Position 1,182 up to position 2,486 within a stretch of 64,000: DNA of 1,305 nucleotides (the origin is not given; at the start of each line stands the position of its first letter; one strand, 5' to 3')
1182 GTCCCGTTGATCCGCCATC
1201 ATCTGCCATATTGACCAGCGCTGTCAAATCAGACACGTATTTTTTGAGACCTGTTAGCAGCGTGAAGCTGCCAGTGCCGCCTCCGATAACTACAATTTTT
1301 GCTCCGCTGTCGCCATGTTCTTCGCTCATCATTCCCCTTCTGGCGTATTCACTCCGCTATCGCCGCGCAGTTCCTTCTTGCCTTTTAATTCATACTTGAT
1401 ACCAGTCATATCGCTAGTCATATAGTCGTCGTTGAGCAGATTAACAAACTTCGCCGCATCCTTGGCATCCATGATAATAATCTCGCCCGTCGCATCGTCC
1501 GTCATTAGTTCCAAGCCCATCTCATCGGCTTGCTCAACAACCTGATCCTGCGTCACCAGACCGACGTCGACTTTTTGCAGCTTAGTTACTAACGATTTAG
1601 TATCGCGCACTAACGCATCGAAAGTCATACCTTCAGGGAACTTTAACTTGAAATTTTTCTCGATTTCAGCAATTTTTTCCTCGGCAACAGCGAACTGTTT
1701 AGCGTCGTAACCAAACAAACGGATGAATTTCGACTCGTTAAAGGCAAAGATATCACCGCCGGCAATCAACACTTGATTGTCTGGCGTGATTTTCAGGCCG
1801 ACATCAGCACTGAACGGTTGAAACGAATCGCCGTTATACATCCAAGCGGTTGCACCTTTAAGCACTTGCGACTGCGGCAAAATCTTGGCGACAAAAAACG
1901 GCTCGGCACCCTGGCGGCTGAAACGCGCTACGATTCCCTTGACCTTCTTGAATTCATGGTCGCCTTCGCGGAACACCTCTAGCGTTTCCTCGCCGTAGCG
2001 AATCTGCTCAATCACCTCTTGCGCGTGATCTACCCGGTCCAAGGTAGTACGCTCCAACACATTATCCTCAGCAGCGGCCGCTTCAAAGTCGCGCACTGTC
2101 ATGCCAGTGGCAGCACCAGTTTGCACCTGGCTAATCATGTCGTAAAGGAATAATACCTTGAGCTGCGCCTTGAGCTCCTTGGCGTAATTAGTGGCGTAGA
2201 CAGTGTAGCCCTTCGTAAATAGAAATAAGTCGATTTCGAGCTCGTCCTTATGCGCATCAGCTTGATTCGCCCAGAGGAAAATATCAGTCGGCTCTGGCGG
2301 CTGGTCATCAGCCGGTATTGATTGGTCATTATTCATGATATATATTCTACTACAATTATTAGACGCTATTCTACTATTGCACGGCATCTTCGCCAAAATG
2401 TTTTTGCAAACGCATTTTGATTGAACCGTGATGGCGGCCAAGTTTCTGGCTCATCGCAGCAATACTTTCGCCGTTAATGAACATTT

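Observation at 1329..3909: KwaB-like (DUF4868?) protein without KwaA, paired with a Pif1-type helicase and translationally coupled to yvcK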

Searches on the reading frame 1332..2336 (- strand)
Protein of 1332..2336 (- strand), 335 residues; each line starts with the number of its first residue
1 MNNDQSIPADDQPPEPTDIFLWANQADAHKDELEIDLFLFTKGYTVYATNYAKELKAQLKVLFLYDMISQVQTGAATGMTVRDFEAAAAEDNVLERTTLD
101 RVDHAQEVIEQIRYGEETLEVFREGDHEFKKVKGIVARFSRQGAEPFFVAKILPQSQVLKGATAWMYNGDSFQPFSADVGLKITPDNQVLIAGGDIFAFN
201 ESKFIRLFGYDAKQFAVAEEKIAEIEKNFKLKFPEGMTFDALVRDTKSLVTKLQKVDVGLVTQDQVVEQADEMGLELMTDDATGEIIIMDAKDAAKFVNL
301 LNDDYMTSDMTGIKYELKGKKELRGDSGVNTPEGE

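Call 3: search_protein_families(library=pfam, proteins=[window:1332-2336:-], max_evalue=1)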
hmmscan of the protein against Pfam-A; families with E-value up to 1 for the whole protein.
window:1332-2336:- (335 aa): 2 families
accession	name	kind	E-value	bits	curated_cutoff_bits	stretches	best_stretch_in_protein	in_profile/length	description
PF16162.10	KwaB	-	3.2e-14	53.8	26.3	1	130-311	2-186/186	Kiwa protein KwaB-like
PF05037.18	DUF669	-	0.063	13.8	21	1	231-264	84-117/138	Protein of unknown function (DUF669)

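Call 4: search_protein_families(library=padloc, proteins=[window:1332-2336:-], max_evalue=1)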
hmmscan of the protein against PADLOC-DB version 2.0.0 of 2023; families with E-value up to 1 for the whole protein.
window:1332-2336:- (335 aa): 6 families
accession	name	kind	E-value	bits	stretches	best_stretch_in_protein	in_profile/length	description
PDLC00233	KwaB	-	9.6e-11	39.4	1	28-323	15-314/320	DUF4868 domain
PDLC00224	KwaB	-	2.7e-10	38.5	1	30-306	12-288/302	DUF4868 domain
PDLC00230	KwaB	-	1e-07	29.7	1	118-321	108-314/322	DUF4868 domain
PDLC00222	KwaB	-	2.4e-07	28.4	1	95-323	59-291/292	DUF4868 domain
PDLC00231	KwaB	-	2.8e-07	28.4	1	32-308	18-293/305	DUF4868 domain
PDLC00223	KwaB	-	0.003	14.7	1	264-316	272-327/339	DUF4868 domain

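Call 6: find_homologous_proteins(query=window:1332-2336:-, max_evalue=0.001)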
Query window:1332-2336:- (335 aa): 3010 proteins with E <= 0.001 among 7305 candidates; the best 120 are listed.
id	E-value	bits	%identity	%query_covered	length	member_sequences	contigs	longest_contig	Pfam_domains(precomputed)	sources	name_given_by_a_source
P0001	1.1e-211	719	97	100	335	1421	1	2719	PF16162.11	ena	-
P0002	4.4e-192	655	90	99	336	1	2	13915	PF16162.11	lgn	-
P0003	2.4e-191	653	89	100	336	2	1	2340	PF16162.11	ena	-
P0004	3.5e-191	652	89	100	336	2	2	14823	PF16162.11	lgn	-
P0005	5.6e-190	648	91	97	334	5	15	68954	PF16162.11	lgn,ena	-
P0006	2.2e-188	643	88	100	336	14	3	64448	PF16162.11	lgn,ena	-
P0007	4.6e-188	642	88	98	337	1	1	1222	PF16162.11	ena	-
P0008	5.1e-188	642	88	98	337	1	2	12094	PF16162.11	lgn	-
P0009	6.2e-188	642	90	97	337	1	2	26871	PF16162.11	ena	-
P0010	6.5e-188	641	90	97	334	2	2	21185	PF16162.11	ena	-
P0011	7.6e-188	641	90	97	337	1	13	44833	PF16162.11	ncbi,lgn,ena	-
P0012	8.0e-188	641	90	97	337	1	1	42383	PF16162.11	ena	-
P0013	9.5e-188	641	90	97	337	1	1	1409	PF16162.11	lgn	-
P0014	9.9e-188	641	89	98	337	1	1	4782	PF16162.11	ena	-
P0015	1.1e-187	641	90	97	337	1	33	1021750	PF16162.11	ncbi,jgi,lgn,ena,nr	ncbi:DUF4868 domain-containing protein [TM7 phylum sp. oral taxon 349]|jgi:hypothetical protein cdiv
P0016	1.3e-187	640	88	98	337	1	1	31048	PF16162.11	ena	-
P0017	1.7e-187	640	88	98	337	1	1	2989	PF16162.11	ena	-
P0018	2.2e-187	640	90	97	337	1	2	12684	PF16162.11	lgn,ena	-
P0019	2.2e-187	640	90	97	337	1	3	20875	PF16162.11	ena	-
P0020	2.3e-187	640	88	98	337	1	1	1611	PF16162.11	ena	-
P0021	2.4e-187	640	88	98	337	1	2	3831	PF16162.11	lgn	-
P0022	2.4e-187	640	88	98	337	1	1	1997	PF16162.11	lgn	-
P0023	2.7e-187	639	90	97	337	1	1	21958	PF16162.11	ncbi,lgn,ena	-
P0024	2.8e-187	639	90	97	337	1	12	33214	PF16162.11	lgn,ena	-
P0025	2.9e-187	639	90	97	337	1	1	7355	PF16162.11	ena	-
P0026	3.0e-187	639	90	97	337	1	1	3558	PF16162.11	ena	-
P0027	3.4e-187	639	88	98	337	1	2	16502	PF16162.11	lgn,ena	-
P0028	3.9e-187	639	90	97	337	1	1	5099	PF16162.11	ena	-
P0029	4.0e-187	639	90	97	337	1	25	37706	PF16162.11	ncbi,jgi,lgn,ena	jgi:hypothetical protein cdivTM7_00154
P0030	4.4e-187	639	90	97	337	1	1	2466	PF16162.11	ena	-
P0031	4.5e-187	639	90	97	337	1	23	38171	PF16162.11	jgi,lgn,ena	jgi:hypothetical protein cdivTM7_00154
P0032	4.6e-187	639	88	98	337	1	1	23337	PF16162.11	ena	-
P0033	4.8e-187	639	89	98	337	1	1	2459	PF16162.11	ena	-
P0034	4.9e-187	639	88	98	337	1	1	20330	PF16162.11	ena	-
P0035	5.0e-187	639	90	97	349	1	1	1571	PF16162.11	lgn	-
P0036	5.0e-187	639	90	97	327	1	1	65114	PF16162.11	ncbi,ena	-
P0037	5.8e-187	638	90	97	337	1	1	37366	PF16162.11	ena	-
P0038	5.8e-187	638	90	97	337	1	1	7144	PF16162.11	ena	-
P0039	5.9e-187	638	90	97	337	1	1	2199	PF16162.11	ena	-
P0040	6.3e-187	638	90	97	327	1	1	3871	PF16162.11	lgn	-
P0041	6.5e-187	638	90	97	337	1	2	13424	PF16162.11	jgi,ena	-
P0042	7.9e-187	638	90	97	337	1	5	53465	PF16162.11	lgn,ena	-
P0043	8.5e-187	638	89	97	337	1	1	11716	PF16162.11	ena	-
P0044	8.7e-187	638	88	98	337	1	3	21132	PF16162.11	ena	-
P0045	8.7e-187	638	89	97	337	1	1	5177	PF16162.11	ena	-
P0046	8.8e-187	638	88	98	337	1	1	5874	PF16162.11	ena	-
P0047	9.3e-187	638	88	98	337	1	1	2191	PF16162.11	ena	-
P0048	9.4e-187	638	88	98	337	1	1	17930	PF16162.11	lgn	-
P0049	9.5e-187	638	88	98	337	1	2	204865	PF16162.11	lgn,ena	-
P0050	1.0e-186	637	89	97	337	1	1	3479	PF16162.11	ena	-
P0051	1.1e-186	637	89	97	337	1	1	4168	PF16162.11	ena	-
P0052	1.2e-186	637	88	98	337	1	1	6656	PF16162.11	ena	-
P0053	1.2e-186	637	90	97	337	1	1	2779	PF16162.11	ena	-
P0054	1.6e-186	637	89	97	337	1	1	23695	PF16162.11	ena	-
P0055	1.6e-186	637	88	98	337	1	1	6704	PF16162.11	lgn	-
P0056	1.7e-186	637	88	98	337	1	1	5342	PF16162.11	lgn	-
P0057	1.7e-186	637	88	98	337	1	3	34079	PF16162.11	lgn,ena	-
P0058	1.7e-186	637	88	98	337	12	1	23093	PF16162.11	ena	-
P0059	2.0e-186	637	89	97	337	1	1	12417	PF16162.11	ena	-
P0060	2.1e-186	636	89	97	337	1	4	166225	PF16162.11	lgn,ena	-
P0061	2.6e-186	636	88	98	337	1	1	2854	PF16162.11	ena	-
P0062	2.6e-186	636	88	98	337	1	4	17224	PF16162.11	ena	-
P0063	2.6e-186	636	88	98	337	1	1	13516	PF16162.11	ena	-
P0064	3.3e-186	636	88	98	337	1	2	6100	PF16162.11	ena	-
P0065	3.4e-186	636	88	98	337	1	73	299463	PF16162.11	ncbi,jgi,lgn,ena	jgi:predicted peroxiredoxin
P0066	3.7e-186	636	88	98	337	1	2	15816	PF16162.11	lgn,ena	-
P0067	4.4e-186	635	89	97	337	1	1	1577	PF16162.11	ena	-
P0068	4.8e-186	635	89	97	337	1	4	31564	PF16162.11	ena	-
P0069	5.7e-186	635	89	97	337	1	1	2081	PF16162.11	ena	-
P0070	6.4e-186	635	88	98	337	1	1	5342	PF16162.11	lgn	-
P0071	6.9e-186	635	89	97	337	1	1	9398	PF16162.11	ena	-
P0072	9.0e-186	634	87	98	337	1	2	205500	PF16162.11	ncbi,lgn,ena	-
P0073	9.0e-186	634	89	97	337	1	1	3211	PF16162.11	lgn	-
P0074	9.1e-186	634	87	98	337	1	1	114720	PF16162.11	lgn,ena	-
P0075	9.8e-186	634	89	97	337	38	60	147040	PF16162.11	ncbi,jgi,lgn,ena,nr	ncbi:MAG: DUF4868 domain-containing protein [Candidatus Saccharimonas sp.]|nr:MAG: DUF4868 domain-co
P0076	9.9e-186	634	89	97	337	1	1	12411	PF16162.11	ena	-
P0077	1.0e-185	634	89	97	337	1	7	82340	PF16162.11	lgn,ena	-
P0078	1.2e-185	634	89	97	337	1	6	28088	PF16162.11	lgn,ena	-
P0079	1.2e-185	634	87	98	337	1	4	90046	PF16162.11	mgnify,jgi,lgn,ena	mgnify:FL=1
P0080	1.3e-185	634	88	98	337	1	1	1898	PF16162.11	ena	-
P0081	1.3e-185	634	88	98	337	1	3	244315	PF16162.11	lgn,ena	-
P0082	1.3e-185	634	87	98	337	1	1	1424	PF16162.11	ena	-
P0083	1.3e-185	634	89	97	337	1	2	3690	PF16162.11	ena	-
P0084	1.5e-185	634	89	97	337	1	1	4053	PF16162.11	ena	-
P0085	1.6e-185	634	87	98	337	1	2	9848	PF16162.11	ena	-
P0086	2.0e-185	633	89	97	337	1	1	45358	PF16162.11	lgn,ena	-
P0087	2.4e-185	633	89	97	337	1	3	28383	PF16162.11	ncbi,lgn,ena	-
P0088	2.5e-185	633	87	98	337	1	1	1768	PF16162.11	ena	-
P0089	2.5e-185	633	88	98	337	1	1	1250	PF16162.11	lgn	-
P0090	3.7e-185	632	89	97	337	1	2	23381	PF16162.11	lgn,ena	-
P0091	3.8e-185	632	87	98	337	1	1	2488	PF16162.11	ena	-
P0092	4.1e-185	632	89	97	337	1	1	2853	PF16162.11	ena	-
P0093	4.4e-185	632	87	98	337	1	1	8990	PF16162.11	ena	-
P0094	4.4e-185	632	88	97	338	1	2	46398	PF16162.11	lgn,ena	-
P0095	4.5e-185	632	89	97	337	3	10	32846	PF16162.11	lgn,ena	-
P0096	4.7e-185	632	87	98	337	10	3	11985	PF16162.11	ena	-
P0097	5.1e-185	632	89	97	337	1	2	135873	PF16162.11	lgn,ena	-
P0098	5.5e-185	632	87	98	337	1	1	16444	PF16162.11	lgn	-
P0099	8.6e-185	631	89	97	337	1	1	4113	PF16162.11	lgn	-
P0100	2.1e-184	630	88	95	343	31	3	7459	PF16162.11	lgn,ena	-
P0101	2.7e-184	630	88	97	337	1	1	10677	PF16162.11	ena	-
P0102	3.1e-184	629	90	95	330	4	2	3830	PF16162.11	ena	-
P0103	2.1e-183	627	88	97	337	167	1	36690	PF16162.11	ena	-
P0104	3.7e-183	626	87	98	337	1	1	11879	PF16162.11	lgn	-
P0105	6.4e-183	625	88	95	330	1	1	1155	PF16162.11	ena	-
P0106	1.6e-182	624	88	95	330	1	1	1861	PF16162.11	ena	-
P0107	2.5e-182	623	89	94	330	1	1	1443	PF16162.11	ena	-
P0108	3.7e-182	623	90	93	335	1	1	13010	PF16162.11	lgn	-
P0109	5.3e-182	622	88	95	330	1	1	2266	PF16162.11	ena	-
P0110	5.6e-182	622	88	95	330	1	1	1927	PF16162.11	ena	-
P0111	6.7e-182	622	89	94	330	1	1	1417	PF16162.11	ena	-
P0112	1.9e-181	620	86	96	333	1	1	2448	PF16162.11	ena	-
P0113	2.2e-181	620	89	95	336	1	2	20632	PF16162.11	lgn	-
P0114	2.3e-181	620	88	93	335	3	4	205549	PF16162.11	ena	-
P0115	3.2e-181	619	88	94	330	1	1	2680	PF16162.11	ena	-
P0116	6.1e-181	619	86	96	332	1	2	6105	PF16162.11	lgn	-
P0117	7.0e-181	618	87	95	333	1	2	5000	PF16162.11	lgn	-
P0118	7.7e-181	618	88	93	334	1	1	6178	PF16162.11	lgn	-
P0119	1.1e-180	618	89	93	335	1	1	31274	PF16162.11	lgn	-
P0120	1.1e-180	618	85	97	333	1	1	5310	PF16162.11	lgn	-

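Call 8: find_related_loci(query=window:1332-2336:-, collection=genome_contigs, flank=6000)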
Query window:1332-2336:- (335 aa) in genome_contigs; peptide patterns used: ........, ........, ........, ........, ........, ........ (x = any residue, [..] = any of these).
170 stretches matched a pattern; 101 encode a relative of the query (tblastn E <= 1e-3); the best 80 are kept; 80 distinct loci.
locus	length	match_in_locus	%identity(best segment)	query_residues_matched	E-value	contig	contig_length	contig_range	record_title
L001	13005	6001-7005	99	1-335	0e+0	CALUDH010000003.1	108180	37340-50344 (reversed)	MAG: uncultured Candidatus Saccharibacteria bacterium isolate Tcv98XDF6C_bin.50.MAG genome assembly, contig: NODE_126_le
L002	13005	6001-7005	99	1-335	0e+0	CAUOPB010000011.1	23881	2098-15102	MAG TPA_asm: uncultured Candidatus Saccharibacteria bacterium isolate SRR11085305_bin.11_MetaWRAP_v1.3_MAG genome assemb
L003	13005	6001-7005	98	1-335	0e+0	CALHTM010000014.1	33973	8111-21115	MAG TPA_asm: uncultured Candidatus Saccharibacteria bacterium isolate ERR589708_bin.73_CONCOCT_v1.1_MAG genome assembly,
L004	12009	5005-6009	99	1-335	0e+0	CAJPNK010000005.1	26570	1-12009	Candidatus Saccharibacteria bacterium isolate SRR9217394-mag-bin.2 genome assembly, contig: SRR9217394-mag-bin.2_144, wh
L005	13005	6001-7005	99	1-335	0e+0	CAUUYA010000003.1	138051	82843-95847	MAG TPA_asm: uncultured Candidatus Saccharibacteria bacterium isolate SRR23388468_bin.28_MetaWRAP_v1.3_MAG genome assemb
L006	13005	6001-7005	98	1-335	0e+0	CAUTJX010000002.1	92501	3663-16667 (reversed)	MAG TPA_asm: uncultured Candidatus Saccharibacteria bacterium isolate DRR247343_bin.1_MetaWRAP_v1.3_MAG genome assembly,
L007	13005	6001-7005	98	1-335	0e+0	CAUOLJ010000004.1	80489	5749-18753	MAG TPA_asm: uncultured Candidatus Saccharibacteria bacterium isolate SRR11085312_bin.4_MetaWRAP_v1.3_MAG genome assembl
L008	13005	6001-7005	98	1-335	0e+0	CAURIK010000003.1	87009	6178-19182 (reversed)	MAG TPA_asm: uncultured Candidatus Saccharibacteria bacterium isolate ERR9969088_bin.21_MetaWRAP_v1.3_MAG genome assembl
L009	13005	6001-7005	97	1-335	0e+0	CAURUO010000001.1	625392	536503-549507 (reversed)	MAG TPA_asm: uncultured Candidatus Saccharibacteria bacterium isolate ERR9969160_bin.27_MetaWRAP_v1.3_MAG genome assembl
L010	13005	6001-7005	98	1-335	0e+0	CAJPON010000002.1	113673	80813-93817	Candidatus Saccharibacteria bacterium isolate SRR9217414-mag-bin.22 genome assembly, contig: SRR9217414-mag-bin.22_23, w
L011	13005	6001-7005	98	1-335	0e+0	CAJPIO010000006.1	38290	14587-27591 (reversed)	Candidatus Saccharibacteria bacterium isolate ERZ1644999-mag-bin.1 genome assembly, contig: ERZ1644999-mag-bin.6, whole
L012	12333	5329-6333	98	1-335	0e+0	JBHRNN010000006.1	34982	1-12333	MAG: Candidatus Saccharimonas sp. isolate 758__bin.19 NODE_145_length_34982_cov_22.9962_ID_90571, whole genome shotgun s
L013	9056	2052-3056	97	1-335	0e+0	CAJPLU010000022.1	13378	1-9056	Candidatus Saccharibacteria bacterium isolate SRR9217384-mag-bin.1 genome assembly, contig: SRR9217384-mag-bin.1_31, who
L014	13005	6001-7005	97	1-335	0e+0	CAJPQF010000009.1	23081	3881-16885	Candidatus Saccharibacteria bacterium isolate SRR9217428-mag-bin.11 genome assembly, contig: SRR9217428-mag-bin.11_695,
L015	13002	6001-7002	98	1-334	0e+0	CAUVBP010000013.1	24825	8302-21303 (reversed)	MAG TPA_asm: uncultured Candidatus Saccharibacteria bacterium isolate SRR23388450_bin.2_MetaWRAP_v1.3_MAG genome assembl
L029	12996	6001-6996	88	1-328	0e+0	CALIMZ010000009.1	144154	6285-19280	MAG TPA_asm: uncultured Candidatus Saccharibacteria bacterium isolate ERR589645_bin.29_CONCOCT_v1.1_MAG genome assembly,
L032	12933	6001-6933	91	14-324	0e+0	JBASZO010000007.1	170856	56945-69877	MAG: Candidatus Saccharimonas sp. isolate MFD10499_ilm_asm_bin44 k127_111763, whole genome shotgun sequence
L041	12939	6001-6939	86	12-324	0e+0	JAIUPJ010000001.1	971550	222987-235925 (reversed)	MAG: Patescibacteria group bacterium isolate SACCH1 spades-bin.103~NODE_9_length_971550_cov_10.4805, whole genome shotgu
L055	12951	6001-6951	78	9-324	9e-163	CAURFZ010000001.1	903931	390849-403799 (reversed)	MAG TPA_asm: uncultured Candidatus Saccharibacteria bacterium isolate ERR9969074_bin.3_MetaWRAP_v1.3_MAG genome assembly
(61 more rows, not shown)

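Call 14: search_protein_representatives(protein=window:1332-2336:-)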
Query: 335 residues. Proteins with E-value up to 0.001 (for the whole library): 189; up to 1e-10: 112; up to 1e-30: 38. The best 150 are listed.
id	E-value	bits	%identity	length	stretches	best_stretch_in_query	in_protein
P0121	1.9e-165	566.0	80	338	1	10-328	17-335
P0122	1.3e-125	435.1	62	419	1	3-331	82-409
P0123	5.6e-120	416.6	61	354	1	17-325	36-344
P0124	1.7e-93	329.6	50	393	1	6-327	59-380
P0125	4.7e-93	328.2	88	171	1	1-171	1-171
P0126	4.5e-83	295.4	81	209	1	15-186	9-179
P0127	9.1e-83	294.4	44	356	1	14-324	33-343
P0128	3.9e-79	282.4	46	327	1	15-330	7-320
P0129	4.9e-73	262.4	41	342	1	15-325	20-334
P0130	6.2e-72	258.8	43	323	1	15-324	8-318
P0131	3.7e-70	253.0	43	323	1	15-324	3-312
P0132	2.4e-65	237.2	47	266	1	68-322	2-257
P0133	4.7e-64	232.9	49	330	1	83-328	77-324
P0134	1.3e-63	231.4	40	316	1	16-324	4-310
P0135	2.2e-61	224.2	42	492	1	14-328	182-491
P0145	9.8e-49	182.6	37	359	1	13-324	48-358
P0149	8.2e-45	169.7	31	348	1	15-323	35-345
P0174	4.1e-23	98.4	25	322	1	17-323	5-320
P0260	2.7e-07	46.5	26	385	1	54-328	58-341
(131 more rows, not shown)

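Call 15: search_solved_structures(query=window:1332-2336:-, max_evalue=10, show_alignments=2)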
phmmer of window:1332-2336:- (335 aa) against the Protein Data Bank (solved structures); distinct sequences matched with E-value up to 10: 4.
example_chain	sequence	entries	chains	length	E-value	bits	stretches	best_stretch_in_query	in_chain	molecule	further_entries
9o0i_H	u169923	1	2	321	0.3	13.4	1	267-319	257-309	Kiwa protein KwaB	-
9mrx_K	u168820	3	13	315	0.32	13.3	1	267-317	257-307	Kiwa protein KwaB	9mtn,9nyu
1vzy_A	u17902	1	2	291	0.61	12.4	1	143-240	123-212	33 KDA CHAPERONIN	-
1ml5_e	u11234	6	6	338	1.3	11.3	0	93-117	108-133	50S RIBOSOMAL PROTEIN L3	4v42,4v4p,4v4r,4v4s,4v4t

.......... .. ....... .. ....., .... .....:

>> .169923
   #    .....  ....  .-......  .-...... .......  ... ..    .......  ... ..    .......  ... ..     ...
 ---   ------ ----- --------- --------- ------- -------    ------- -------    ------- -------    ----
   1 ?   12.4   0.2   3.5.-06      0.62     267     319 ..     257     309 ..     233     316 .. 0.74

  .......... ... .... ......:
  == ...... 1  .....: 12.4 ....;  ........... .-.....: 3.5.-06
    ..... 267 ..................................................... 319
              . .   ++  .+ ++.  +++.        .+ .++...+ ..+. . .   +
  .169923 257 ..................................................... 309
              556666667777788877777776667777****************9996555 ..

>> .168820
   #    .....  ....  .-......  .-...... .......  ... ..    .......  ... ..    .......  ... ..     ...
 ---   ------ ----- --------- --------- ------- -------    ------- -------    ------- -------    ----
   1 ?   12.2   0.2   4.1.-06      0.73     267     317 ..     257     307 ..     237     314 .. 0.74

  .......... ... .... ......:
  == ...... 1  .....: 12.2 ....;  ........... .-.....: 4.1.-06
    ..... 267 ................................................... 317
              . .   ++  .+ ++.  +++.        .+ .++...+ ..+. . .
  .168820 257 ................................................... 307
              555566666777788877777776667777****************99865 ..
